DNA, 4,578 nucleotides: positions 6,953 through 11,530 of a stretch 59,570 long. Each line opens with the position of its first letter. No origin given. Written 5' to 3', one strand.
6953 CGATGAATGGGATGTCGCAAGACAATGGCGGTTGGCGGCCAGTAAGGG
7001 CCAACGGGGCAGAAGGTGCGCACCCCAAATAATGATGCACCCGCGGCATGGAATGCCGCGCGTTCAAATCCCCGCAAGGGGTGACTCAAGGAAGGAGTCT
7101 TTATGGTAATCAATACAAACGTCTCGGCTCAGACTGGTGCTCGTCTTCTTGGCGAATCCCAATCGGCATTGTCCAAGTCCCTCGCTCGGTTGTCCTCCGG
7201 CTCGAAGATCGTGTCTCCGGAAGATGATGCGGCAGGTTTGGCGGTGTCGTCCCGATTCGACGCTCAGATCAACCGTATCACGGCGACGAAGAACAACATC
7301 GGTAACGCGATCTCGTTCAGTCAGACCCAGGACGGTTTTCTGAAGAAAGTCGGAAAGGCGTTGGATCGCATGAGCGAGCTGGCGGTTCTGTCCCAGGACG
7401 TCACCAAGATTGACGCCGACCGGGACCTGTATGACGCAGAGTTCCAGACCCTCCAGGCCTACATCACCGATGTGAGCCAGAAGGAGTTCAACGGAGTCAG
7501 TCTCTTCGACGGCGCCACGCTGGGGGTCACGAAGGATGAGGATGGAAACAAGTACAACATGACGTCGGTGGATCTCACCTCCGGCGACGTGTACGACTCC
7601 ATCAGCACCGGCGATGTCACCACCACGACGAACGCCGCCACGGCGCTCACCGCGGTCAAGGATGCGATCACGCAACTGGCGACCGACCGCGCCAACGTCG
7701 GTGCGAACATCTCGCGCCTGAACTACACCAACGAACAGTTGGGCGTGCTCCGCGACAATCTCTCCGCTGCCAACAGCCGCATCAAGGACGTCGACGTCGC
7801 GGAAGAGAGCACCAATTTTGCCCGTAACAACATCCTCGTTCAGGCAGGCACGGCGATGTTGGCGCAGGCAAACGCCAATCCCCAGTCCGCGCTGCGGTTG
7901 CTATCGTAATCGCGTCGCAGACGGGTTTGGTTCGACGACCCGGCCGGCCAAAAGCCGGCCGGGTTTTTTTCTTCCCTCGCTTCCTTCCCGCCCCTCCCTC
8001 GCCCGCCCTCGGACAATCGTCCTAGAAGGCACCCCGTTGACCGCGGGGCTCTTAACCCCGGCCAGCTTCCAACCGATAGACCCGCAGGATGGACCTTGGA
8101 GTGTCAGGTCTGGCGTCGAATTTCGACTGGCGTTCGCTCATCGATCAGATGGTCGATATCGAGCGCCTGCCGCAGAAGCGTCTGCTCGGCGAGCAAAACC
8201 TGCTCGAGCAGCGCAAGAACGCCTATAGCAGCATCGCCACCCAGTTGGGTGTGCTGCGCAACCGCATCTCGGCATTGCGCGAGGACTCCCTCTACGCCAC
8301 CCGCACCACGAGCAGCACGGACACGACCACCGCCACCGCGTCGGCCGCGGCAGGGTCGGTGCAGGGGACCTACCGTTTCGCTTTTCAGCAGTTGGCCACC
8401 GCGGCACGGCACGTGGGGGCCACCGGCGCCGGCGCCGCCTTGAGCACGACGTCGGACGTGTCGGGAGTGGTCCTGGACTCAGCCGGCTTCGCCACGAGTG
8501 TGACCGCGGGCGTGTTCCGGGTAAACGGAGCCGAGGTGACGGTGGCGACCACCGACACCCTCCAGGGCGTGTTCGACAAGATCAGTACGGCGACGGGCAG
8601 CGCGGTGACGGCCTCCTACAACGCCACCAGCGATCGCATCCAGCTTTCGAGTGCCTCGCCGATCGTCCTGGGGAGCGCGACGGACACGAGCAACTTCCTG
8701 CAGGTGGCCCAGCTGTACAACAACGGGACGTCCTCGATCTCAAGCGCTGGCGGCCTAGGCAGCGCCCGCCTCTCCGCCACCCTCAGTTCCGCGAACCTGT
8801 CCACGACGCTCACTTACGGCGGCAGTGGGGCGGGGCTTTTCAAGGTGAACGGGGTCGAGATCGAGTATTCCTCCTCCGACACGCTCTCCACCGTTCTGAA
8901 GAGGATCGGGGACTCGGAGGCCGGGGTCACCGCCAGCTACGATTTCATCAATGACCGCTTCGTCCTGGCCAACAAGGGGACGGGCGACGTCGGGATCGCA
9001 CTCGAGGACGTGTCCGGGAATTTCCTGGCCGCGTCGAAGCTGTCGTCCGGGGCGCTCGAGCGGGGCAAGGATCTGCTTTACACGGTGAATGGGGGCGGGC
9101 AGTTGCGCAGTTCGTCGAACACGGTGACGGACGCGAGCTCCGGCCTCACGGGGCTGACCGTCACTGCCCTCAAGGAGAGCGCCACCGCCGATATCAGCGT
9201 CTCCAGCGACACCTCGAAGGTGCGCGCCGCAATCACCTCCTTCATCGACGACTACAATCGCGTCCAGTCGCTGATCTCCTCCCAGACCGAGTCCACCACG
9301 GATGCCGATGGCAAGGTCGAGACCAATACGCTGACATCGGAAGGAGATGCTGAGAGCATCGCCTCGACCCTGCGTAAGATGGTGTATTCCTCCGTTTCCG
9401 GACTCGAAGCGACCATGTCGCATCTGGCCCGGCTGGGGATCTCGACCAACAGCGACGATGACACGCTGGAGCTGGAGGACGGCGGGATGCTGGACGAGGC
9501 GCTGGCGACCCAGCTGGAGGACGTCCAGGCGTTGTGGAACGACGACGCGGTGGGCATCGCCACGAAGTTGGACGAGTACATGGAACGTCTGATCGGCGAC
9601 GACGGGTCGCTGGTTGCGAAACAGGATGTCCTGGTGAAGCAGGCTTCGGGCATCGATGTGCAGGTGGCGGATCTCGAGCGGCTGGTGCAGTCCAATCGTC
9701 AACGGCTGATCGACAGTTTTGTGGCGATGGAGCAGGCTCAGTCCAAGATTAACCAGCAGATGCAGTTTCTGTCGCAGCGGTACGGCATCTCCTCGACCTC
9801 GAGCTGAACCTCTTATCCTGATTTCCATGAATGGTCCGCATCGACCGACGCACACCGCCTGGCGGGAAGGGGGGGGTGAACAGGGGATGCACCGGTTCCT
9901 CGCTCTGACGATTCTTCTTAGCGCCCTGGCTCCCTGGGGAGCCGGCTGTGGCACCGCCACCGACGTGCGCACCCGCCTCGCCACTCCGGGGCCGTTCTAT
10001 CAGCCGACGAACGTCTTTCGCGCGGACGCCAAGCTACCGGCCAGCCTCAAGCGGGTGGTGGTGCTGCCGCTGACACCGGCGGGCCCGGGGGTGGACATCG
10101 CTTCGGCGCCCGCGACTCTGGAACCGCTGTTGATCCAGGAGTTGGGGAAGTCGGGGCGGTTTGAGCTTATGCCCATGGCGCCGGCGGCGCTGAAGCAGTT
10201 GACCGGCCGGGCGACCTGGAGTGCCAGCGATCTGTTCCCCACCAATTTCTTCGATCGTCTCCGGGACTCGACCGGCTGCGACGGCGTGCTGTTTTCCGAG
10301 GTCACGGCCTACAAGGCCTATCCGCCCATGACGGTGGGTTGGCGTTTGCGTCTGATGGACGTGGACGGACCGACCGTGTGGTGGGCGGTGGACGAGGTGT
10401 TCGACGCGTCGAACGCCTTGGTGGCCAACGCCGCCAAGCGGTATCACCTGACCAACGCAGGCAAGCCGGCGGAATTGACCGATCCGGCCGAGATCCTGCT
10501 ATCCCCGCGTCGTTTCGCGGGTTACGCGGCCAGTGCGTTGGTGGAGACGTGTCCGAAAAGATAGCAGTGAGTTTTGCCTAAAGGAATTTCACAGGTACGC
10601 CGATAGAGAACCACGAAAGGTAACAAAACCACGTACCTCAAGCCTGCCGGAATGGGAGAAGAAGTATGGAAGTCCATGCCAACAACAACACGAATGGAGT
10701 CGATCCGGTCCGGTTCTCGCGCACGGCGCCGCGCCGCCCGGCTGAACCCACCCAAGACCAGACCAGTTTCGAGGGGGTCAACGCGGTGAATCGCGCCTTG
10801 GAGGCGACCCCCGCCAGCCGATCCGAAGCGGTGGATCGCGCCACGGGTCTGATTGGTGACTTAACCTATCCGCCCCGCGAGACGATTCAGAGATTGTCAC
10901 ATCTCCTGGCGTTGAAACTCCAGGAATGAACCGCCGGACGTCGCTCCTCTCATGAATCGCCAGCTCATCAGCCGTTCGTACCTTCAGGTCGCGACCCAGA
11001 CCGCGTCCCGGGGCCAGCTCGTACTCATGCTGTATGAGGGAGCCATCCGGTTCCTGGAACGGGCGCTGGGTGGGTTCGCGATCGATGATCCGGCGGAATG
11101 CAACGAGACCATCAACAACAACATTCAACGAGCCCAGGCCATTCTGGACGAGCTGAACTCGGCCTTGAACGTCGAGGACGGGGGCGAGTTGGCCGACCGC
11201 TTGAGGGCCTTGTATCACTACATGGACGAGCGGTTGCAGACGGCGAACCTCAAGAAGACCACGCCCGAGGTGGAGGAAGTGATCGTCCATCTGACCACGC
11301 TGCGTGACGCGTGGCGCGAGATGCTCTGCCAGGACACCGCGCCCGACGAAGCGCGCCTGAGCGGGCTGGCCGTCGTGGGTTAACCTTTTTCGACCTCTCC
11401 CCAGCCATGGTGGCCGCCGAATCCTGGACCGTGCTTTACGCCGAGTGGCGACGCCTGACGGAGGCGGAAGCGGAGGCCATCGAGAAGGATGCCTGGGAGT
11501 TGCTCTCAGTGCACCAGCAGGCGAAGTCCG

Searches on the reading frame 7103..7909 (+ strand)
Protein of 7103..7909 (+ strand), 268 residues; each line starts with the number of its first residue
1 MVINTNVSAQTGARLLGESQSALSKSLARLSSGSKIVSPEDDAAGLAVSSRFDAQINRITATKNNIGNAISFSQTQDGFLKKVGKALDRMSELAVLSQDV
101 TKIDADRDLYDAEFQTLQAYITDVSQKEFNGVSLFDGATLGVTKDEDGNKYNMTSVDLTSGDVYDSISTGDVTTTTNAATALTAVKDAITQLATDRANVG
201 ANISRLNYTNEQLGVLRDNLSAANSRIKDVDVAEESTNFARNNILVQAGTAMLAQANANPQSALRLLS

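Call 9: search_protein_families(library=pfam, proteins=[window:7103-7909:+], max_evalue=0.00001)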
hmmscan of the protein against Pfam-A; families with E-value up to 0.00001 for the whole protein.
window:7103-7909:+ (268 aa): 2 families
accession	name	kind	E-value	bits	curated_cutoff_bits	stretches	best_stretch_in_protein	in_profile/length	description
PF00700.27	Flagellin_C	-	2.1e-27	95.7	23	1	182-267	1-86/86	Bacterial flagellin C-terminal helical region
PF00669.25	Flagellin_N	-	9.5e-26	90.9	26.6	1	3-138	1-137/139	Bacterial flagellin N-terminal helical region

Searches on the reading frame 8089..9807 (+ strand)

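Call 9: search_protein_families(library=pfam, proteins=[window:8089-9807:+], max_evalue=0.00001)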
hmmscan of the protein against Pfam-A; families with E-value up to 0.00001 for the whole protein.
window:8089-9807:+ (572 aa): 2 families
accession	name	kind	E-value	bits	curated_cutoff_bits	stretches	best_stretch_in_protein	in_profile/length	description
PF07195.17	FliD_C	-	3.6e-35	122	25.4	1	330-556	5-236/236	Flagellar hook-associated protein 2 C-terminus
PF02465.23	FliD_N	-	3.4e-19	69.7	24.8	1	10-106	1-97/97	Flagellar hook-associated protein 2 N-terminus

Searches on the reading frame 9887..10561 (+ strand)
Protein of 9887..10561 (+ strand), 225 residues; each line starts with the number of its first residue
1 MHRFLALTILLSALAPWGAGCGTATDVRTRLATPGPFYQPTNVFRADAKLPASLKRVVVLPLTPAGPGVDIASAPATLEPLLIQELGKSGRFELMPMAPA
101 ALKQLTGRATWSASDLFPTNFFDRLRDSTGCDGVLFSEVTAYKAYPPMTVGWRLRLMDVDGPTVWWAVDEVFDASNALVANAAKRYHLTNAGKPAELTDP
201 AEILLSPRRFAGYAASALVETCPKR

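Call 73: search_protein_families(library=pfam, proteins=[window:9887-10561:+], max_evalue=0.1)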
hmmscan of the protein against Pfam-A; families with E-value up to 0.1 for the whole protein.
window:9887-10561:+ (225 aa): 1 family
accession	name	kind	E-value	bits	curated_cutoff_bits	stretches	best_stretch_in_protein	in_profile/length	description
PF03527.20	RHS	-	0.077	13.3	27.9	0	186-199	4-17/38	RHS protein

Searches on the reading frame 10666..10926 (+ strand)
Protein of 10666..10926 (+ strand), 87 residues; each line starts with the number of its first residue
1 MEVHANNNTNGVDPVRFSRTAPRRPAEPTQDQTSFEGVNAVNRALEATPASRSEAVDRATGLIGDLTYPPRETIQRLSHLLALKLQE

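Call 73: search_protein_families(library=pfam, proteins=[window:10666-10926:+], max_evalue=0.1)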
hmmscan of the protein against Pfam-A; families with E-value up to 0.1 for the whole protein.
window:10666-10926:+ (87 aa): 0 families

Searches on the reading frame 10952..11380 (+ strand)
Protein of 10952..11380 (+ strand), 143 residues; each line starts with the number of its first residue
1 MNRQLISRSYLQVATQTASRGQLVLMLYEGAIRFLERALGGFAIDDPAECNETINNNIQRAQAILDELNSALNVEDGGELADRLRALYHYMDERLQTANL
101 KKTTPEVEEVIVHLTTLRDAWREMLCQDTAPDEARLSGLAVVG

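Call 73: search_protein_families(library=pfam, proteins=[window:10952-11380:+], max_evalue=0.1)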
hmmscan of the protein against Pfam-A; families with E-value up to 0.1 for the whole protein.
window:10952-11380:+ (143 aa): 4 families
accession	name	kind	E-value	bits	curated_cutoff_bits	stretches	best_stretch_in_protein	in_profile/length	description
PF02561.19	FliS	-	7.6e-34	116.9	26.7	1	9-124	3-114/115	Flagellar protein FliS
PF20072.4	DUF6468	-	0.0068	17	26.9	1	48-86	34-70/76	Domain of unknown function (DUF6468)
PF03710.21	GlnE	-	0.019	14.8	24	1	52-121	27-100/252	Glutamate-ammonia ligase adenylyltransferase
PF16271.10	DUF4924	-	0.037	14.5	30.3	1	55-119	103-168/179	Domain of unknown function (DUF4924)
